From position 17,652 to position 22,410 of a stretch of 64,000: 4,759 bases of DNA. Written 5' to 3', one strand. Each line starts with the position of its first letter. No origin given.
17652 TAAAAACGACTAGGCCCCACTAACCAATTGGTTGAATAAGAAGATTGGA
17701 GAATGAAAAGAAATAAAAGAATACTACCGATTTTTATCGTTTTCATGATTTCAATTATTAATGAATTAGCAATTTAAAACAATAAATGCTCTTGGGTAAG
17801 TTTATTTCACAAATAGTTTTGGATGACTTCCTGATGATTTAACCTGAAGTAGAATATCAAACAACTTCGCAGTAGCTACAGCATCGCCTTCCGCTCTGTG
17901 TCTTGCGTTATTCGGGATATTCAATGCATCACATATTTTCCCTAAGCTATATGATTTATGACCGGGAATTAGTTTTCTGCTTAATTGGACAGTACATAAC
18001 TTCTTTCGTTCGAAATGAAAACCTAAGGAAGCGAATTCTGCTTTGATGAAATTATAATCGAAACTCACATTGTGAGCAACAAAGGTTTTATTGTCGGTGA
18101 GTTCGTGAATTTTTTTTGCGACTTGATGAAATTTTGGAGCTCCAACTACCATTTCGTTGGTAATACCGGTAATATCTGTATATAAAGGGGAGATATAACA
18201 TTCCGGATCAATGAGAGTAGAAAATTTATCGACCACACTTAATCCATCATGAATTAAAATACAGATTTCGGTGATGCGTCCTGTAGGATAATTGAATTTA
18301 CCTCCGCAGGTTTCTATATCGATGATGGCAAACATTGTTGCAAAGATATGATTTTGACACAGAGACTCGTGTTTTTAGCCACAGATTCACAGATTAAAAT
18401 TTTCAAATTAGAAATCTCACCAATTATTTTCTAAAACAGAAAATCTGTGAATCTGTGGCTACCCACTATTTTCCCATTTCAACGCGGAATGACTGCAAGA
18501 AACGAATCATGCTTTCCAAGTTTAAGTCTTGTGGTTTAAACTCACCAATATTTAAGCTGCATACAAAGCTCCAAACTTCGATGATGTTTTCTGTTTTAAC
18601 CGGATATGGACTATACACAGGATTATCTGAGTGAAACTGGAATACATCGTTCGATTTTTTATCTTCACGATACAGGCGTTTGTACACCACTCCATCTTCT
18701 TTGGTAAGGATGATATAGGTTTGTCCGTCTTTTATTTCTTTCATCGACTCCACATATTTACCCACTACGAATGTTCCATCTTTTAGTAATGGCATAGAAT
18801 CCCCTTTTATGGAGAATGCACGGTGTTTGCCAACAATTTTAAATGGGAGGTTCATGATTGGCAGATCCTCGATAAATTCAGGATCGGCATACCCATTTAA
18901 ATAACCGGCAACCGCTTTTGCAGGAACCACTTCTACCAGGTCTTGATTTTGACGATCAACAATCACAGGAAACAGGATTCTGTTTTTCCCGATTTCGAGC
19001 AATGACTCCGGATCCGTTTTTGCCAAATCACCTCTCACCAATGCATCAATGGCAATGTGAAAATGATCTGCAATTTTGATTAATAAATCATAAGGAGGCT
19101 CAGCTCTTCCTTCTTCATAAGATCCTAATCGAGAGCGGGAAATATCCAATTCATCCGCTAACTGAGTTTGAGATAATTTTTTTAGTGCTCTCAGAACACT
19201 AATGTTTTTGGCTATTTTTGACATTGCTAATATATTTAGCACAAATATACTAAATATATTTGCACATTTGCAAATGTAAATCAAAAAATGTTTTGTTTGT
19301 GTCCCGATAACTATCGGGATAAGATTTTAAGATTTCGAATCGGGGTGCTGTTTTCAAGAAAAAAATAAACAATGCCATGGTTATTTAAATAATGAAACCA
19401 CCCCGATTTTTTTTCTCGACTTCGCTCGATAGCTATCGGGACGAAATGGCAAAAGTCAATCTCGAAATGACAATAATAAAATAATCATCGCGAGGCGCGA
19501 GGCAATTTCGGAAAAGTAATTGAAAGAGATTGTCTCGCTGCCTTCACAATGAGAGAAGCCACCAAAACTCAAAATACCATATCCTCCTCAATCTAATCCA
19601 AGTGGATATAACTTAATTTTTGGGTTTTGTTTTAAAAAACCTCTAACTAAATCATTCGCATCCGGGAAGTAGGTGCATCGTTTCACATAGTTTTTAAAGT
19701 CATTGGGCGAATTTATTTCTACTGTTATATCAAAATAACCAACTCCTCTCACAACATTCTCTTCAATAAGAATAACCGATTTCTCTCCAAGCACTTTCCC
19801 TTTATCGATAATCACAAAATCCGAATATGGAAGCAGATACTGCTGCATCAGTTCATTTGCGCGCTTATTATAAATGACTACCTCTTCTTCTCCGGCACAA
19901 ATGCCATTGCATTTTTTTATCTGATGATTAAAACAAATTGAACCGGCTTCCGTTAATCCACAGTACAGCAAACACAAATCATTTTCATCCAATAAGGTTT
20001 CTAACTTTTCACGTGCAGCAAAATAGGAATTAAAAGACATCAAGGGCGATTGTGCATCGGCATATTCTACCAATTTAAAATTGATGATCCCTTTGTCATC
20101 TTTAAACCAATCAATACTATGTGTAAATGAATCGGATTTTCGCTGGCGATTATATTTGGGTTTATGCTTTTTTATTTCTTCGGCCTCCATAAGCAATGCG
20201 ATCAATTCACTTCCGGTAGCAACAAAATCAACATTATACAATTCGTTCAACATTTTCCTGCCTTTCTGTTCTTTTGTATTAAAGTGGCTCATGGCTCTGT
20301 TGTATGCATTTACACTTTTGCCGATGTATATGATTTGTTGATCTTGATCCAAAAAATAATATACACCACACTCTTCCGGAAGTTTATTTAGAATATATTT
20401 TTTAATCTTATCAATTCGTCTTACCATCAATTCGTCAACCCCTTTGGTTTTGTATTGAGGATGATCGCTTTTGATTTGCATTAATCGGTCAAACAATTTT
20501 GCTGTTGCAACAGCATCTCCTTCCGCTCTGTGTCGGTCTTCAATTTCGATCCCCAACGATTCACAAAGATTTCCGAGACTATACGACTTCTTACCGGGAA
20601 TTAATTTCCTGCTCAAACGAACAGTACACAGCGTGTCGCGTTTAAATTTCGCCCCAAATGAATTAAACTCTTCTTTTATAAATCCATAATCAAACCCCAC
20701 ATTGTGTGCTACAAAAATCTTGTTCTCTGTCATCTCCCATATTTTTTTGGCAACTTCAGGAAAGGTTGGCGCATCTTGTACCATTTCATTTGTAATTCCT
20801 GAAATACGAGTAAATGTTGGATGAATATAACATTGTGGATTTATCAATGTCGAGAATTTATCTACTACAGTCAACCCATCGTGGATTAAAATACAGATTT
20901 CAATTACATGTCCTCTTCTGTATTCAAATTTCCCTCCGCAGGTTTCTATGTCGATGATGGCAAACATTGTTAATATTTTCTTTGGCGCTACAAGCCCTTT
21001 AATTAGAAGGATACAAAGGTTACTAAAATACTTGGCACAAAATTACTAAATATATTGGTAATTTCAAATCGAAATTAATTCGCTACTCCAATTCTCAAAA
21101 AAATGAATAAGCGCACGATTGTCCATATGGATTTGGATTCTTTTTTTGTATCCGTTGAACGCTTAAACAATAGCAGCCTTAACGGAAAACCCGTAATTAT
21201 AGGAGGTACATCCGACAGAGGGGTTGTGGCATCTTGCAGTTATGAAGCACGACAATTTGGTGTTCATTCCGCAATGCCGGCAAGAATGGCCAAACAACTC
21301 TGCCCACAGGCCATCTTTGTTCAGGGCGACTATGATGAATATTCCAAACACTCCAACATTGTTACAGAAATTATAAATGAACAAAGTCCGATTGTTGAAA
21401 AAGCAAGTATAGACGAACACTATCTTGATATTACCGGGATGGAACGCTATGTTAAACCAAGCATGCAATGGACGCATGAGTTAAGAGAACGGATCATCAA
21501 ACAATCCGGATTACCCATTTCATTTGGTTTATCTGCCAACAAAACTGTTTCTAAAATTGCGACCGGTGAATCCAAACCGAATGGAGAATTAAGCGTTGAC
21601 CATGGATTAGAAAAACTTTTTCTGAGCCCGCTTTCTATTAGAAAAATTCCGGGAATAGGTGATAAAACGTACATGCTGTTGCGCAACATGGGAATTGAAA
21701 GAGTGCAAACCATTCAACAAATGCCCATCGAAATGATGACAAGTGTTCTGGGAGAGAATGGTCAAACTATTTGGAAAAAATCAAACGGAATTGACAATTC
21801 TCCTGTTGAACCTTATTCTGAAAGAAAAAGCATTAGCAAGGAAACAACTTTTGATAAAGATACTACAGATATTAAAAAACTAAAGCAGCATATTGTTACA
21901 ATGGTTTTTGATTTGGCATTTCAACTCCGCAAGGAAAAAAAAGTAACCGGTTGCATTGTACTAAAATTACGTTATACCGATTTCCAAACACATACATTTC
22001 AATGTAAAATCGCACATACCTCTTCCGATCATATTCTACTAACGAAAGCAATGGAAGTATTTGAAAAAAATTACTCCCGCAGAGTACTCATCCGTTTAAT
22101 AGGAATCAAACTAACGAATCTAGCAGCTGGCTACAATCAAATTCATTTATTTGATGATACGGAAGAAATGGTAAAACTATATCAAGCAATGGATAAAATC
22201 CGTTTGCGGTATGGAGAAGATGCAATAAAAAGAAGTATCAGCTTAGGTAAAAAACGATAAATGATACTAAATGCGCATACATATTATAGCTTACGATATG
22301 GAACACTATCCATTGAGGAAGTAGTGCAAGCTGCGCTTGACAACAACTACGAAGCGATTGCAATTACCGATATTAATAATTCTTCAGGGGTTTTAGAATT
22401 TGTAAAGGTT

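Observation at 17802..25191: SOS-like mutagenesis/repair island: LexA-like repressor, two DnaQ exonuclease paralogs (one fused to GIY-YIG) and a coupled dinB-dnaE2 pair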

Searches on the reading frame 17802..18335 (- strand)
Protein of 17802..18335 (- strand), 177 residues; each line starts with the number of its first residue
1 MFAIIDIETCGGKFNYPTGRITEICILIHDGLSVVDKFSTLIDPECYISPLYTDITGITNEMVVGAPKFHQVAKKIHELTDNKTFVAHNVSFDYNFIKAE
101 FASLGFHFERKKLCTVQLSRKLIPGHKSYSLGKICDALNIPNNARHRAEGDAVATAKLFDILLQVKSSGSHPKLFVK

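Call 3: search_protein_families(library=pfam, proteins=[window:17802-18335:-], max_evalue=0.01)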
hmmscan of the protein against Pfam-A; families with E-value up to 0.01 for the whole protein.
window:17802-18335:- (177 aa): 3 families
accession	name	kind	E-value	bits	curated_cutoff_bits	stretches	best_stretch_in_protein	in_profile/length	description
PF00929.31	RNase_T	-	5.8e-31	108.7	24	1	4-159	2-164/164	Exonuclease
PF21762.3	DEDDh_C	-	0.00012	22.7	27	1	79-157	104-183/188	DNA polymerase III subunit epsilon-like, C-terminal domain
PF16473.11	Rv2179c-like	-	0.0037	17.4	27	0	3-159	3-173/177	3'-5' exoribonuclease Rv2179c-like domain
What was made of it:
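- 17802..18335 (-): exo177: a standalone DEDDh (DnaQ/RNase_T-type) 3'-5' exonuclease. It is a Cho-less paralog of the exo+GIY-YIG gene and sits where relatives carry a full-length exo+GIY-YIG gene downstream of lexA. RNase_T 5.8e-31 (call 3).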

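Call 4: search_protein_families(library=ncbifam, proteins=[window:17802-18335:-], max_evalue=0.01)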
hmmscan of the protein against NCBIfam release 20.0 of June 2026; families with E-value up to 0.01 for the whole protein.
window:17802-18335:- (177 aa): 29 families (the best 25 are shown)
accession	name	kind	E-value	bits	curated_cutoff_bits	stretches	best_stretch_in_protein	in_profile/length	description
NF005981.0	PRK08074.1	equivalog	1.8e-43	148.7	789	1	2-164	5-167/931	ATP-dependent DNA helicase DinG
NF005906.0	PRK07883.1-4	equivalog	2.7e-43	148.2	495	1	2-164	8-169/563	DEDD exonuclease domain-containing protein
TIGR01407.1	dinG_rel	hypoth_equivalog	6.2e-42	143.8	547.7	1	2-164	2-162/889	putative DnaQ family exonuclease/DinG family helicase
NF006316.0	PRK08517.1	equivalog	4.2e-37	127.9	247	1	2-164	72-231/270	3'-5' exonuclease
NF001688.0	PRK00448.1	equivalog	6.8e-35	120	873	1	2-164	425-586/1445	PolC-type DNA polymerase III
TIGR01405.1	polC_Gram_pos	equivalog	4.7e-34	117.3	1043.45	1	2-164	191-352/1211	DNA polymerase III subunit alpha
NF005905.0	PRK07883.1-3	equivalog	5.1e-33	114.5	508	1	2-164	26-189/581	DEDD exonuclease domain-containing protein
NF005569.0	PRK07246.1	equivalog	2.1e-29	102.4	794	1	2-164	9-168/820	bifunctional DnaQ family exonuclease/ATP-dependent helicase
NF005907.0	PRK07883.1-5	equivalog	1e-27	96.8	454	1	2-163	30-192/584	DEDD exonuclease domain-containing protein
NF004719.0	PRK06063.1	equivalog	2.4e-27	95.7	389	1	2-164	18-178/331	DEDDh family exonuclease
NF005289.0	PRK06807.1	equivalog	6.4e-27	94.6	335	1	2-160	10-166/313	3'-5' exonuclease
TIGR00573.1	dnaq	subfamily_domain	1.5e-23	83.4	71.5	1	3-163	10-174/217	exonuclease, DNA polymerase III, epsilon subunit family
NF005836.0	PRK07740.1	equivalog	3.4e-22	79.1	261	1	2-164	61-224/244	hypothetical protein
NF005903.0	PRK07883.1-1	equivalog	5.2e-22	78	1038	1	2-163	42-210/642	DEDD exonuclease domain-containing protein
TIGR01406.1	dnaQ_proteo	equivalog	4.8e-21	75.4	222.7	1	4-157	4-163/231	DNA polymerase III subunit epsilon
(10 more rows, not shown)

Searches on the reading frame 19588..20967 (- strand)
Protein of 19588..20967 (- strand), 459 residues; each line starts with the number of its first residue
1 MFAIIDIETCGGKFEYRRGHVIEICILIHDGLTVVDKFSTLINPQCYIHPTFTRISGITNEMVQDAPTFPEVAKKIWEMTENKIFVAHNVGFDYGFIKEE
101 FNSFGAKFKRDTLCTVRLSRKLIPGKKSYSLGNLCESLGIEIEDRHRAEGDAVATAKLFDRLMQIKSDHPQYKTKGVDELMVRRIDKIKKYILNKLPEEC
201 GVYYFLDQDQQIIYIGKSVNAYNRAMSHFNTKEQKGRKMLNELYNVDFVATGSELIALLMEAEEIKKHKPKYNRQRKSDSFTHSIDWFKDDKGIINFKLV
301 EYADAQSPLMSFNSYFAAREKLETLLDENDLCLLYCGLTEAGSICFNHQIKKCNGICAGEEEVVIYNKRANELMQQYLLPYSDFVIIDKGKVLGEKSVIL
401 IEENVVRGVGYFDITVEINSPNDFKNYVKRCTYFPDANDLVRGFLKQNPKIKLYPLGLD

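Call 3: search_protein_families(library=pfam, proteins=[window:19588-20967:-], max_evalue=0.01)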
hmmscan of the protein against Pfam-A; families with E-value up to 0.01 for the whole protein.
window:19588-20967:- (459 aa): 3 families
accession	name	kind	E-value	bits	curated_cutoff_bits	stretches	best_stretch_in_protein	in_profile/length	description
PF00929.31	RNase_T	-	4.2e-32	112.4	24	1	4-159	2-164/164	Exonuclease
PF01541.30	GIY-YIG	-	3.9e-06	27.5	22.6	1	200-273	2-78/78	GIY-YIG catalytic domain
PF21762.3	DEDDh_C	-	0.0013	19.4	27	1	79-158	104-184/188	DNA polymerase III subunit epsilon-like, C-terminal domain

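Call 4: search_protein_families(library=ncbifam, proteins=[window:19588-20967:-], max_evalue=0.01)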
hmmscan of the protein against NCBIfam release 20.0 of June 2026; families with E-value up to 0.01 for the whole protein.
window:19588-20967:- (459 aa): 38 families (the best 25 are shown)
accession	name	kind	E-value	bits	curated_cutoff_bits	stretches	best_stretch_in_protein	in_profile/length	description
NF005906.0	PRK07883.1-4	equivalog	1.2e-77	261.6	495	1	2-281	8-300/563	DEDD exonuclease domain-containing protein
NF005905.0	PRK07883.1-3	equivalog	8.6e-50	169.9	508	1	2-374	26-403/581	DEDD exonuclease domain-containing protein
NF005907.0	PRK07883.1-5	equivalog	1.2e-48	165.9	454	1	2-374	30-411/584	DEDD exonuclease domain-containing protein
TIGR01407.1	dinG_rel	hypoth_equivalog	4.8e-44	150.8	547.7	1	2-159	2-158/889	putative DnaQ family exonuclease/DinG family helicase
NF005981.0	PRK08074.1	equivalog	1.8e-43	148.7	789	1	2-191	5-194/931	ATP-dependent DNA helicase DinG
NF001688.0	PRK00448.1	equivalog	1.4e-36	125.6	873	1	2-175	425-597/1445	PolC-type DNA polymerase III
NF006316.0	PRK08517.1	equivalog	2.9e-36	125.2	247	1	2-162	72-229/270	3'-5' exonuclease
NF005904.0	PRK07883.1-2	equivalog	4.3e-34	117.8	969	1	2-289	32-321/584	DEDD exonuclease domain-containing protein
TIGR01405.1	polC_Gram_pos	equivalog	4.5e-34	117.4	1043.45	1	2-178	191-366/1211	DNA polymerase III subunit alpha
NF005903.0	PRK07883.1-1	equivalog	7.2e-34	117.2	1038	1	2-278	42-329/642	DEDD exonuclease domain-containing protein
NF007833.0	PRK10545.1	equivalog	5.7e-31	107.7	367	1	191-376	26-212/289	excinuclease Cho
NF005569.0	PRK07246.1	equivalog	1.4e-30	106.3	794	1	2-171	9-175/820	bifunctional DnaQ family exonuclease/ATP-dependent helicase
NF005289.0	PRK06807.1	equivalog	1.3e-29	103.4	335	1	2-192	10-196/313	3'-5' exonuclease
NF004719.0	PRK06063.1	equivalog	5.6e-28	97.8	389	1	2-164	18-178/331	DEDDh family exonuclease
TIGR00573.1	dnaq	subfamily_domain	1.3e-27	96.8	71.5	1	3-192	10-197/217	exonuclease, DNA polymerase III, epsilon subunit family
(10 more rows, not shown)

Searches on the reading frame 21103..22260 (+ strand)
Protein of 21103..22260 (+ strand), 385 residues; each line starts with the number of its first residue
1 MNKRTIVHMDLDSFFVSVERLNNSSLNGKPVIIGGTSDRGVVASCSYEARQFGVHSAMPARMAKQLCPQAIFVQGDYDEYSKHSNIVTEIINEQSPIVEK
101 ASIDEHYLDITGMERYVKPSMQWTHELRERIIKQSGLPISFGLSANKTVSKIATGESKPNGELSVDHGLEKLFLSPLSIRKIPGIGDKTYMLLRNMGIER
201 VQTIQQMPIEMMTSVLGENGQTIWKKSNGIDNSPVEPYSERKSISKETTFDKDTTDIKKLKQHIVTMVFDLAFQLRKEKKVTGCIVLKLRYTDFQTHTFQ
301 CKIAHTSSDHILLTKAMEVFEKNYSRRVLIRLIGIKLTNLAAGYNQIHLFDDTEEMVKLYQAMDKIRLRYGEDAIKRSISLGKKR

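Call 3: search_protein_families(library=pfam, proteins=[window:21103-22260:+], max_evalue=0.01)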
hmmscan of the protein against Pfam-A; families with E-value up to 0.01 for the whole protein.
window:21103-22260:+ (385 aa): 4 families
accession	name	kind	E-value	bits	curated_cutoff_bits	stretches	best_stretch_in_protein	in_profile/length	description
PF00817.25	IMS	-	2.9e-46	157.5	23.2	1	10-154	2-147/148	impB/mucB/samB family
PF11799.13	IMS_C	-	1.4e-24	87.1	20.7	1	241-349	1-109/109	impB/mucB/samB family C-terminal domain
PF21999.2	IMS_HHH_1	-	2.8e-06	28.1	27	1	181-231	2-53/53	DNA polymerase-iota, thumb domain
PF11798.14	IMS_HHH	-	0.00015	22.3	24.4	1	171-198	5-32/32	IMS family HHH motif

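Call 4: search_protein_families(library=ncbifam, proteins=[window:21103-22260:+], max_evalue=0.01)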
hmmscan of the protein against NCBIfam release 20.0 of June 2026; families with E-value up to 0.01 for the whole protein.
window:21103-22260:+ (385 aa): 10 families
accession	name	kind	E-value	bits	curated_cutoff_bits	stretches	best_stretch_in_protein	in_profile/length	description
NF002677.0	PRK02406.1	equivalog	2e-93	313.3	256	1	2-343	4-346/357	DNA polymerase IV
NF002882.0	PRK03348.1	equivalog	2.5e-93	313.4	389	1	2-363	3-366/461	DNA polymerase IV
NF010731.0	PRK14133.1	equivalog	1e-88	297.9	362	1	3-351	2-348/352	DNA polymerase IV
NF002751.0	PRK02794.1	equivalog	1.5e-85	287.6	371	1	3-383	37-420/425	DNA polymerase IV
NF003015.0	PRK03858.1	subfamily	1.6e-84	284.3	367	1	3-384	6-389/399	DNA polymerase IV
NF002848.0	PRK03103.1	subfamily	3.2e-73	246.6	381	1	2-382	2-393/410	DNA polymerase IV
NF002492.0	PRK01810.1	equivalog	2.9e-72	243.6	399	1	2-384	8-398/412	DNA polymerase IV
NF002883.0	PRK03352.1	equivalog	5.5e-60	203.4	330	1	3-337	4-339/347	DNA polymerase IV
NF002292.0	PRK01216.1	equivalog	4.8e-51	173.8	339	1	6-343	3-342/351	DNA polymerase IV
NF002955.0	PRK03609.1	subfamily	3.8e-27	95.3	431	1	8-371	4-385/422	translesion error-prone DNA polymerase V subunit UmuC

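Call 28: search_solved_structures(query=window:21103-22260:+, show_alignments=2, max_evalue=1e-10)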
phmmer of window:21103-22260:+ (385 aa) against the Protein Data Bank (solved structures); distinct sequences matched with E-value up to 1e-10: 69 (the best 60 are shown).
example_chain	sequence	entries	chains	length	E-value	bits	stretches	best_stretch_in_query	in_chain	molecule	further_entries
7yll_A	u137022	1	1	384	3.9e-72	246.4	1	3-381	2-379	DNA polymerase IV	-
4ir1_F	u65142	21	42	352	1.5e-48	168.9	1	3-340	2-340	DNA polymerase IV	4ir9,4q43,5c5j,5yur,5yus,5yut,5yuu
4r8u_A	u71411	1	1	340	2.6e-48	168.1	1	4-338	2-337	DNA polymerase IV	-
4irc_F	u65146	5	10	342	6.5e-48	166.8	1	3-338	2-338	DNA polymerase IV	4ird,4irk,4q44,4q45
4r8u_B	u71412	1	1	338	6.8e-48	166.7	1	4-338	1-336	DNA polymerase IV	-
6jup_F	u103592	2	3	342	3.2e-47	164.5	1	3-338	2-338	DNA polymerase IV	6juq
6juq_A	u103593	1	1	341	4.2e-47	164.1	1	4-338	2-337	DNA polymerase IV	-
2alz_A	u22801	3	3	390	1.2e-38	136.2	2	3-115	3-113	DNA polymerase iota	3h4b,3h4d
3h40_A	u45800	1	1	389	1.5e-38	135.9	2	3-115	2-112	DNA polymerase iota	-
2dpi_A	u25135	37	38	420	1.6e-38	135.9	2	3-115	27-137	DNA polymerase iota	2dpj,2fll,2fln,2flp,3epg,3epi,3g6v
5kt6_A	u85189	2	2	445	2.1e-38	135.5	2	3-115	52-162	DNA polymerase iota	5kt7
1t3n_A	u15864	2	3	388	2.3e-38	135.4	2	4-115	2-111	polymerase (DNA directed) iota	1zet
1t94_A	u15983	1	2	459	9.6e-38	133.3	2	4-136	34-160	polymerase (DNA directed) kappa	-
9drc_A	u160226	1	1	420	1.1e-37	133.1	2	3-115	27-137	DNA polymerase iota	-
2oh2_A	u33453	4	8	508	1.4e-37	132.7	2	4-136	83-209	DNA polymerase kappa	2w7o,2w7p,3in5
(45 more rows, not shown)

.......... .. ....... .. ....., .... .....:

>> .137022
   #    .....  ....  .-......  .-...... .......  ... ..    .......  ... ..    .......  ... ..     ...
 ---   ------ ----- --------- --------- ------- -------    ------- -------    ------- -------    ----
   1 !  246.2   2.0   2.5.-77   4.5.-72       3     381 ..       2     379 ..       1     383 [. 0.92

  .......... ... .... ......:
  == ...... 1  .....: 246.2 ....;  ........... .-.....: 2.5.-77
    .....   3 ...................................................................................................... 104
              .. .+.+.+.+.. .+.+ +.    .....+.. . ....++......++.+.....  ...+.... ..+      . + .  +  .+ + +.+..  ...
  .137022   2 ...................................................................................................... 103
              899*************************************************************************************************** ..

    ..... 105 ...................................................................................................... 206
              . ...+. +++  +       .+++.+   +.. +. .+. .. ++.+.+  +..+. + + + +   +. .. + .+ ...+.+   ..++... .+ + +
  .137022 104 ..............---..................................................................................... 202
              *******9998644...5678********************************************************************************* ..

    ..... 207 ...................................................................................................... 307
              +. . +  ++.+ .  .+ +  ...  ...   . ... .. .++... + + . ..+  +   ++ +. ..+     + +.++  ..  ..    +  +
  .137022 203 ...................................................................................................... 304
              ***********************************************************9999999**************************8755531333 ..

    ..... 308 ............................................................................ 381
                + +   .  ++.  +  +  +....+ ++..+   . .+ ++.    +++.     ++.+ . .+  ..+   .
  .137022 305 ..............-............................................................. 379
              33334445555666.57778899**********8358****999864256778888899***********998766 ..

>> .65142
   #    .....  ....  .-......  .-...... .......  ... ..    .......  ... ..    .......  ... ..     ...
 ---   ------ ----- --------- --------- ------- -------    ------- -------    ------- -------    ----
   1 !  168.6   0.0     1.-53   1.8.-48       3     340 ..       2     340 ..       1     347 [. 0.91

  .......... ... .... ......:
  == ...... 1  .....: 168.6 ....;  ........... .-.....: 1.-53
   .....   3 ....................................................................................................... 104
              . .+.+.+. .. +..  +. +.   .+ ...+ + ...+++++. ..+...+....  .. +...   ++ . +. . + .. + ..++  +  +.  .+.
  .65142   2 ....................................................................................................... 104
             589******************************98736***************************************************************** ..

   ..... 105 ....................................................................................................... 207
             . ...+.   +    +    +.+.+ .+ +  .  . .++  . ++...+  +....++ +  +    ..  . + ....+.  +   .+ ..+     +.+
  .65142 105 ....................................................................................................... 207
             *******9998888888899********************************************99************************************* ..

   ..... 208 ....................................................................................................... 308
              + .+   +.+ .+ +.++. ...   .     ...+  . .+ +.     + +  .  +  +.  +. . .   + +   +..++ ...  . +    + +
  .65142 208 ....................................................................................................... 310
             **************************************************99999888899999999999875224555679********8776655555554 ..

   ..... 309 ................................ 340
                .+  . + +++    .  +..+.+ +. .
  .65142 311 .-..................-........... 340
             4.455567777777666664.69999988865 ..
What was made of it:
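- On DnaE2B-PolY-RecA module (Bacteroidetes): PRK02406 scores 313 bits, above its cutoff (calls 4, 28).
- The Y-family protein passes the NCBIfam DNA polymerase IV cutoff and keeps all catalytic acidic residues (calls 4, 28).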
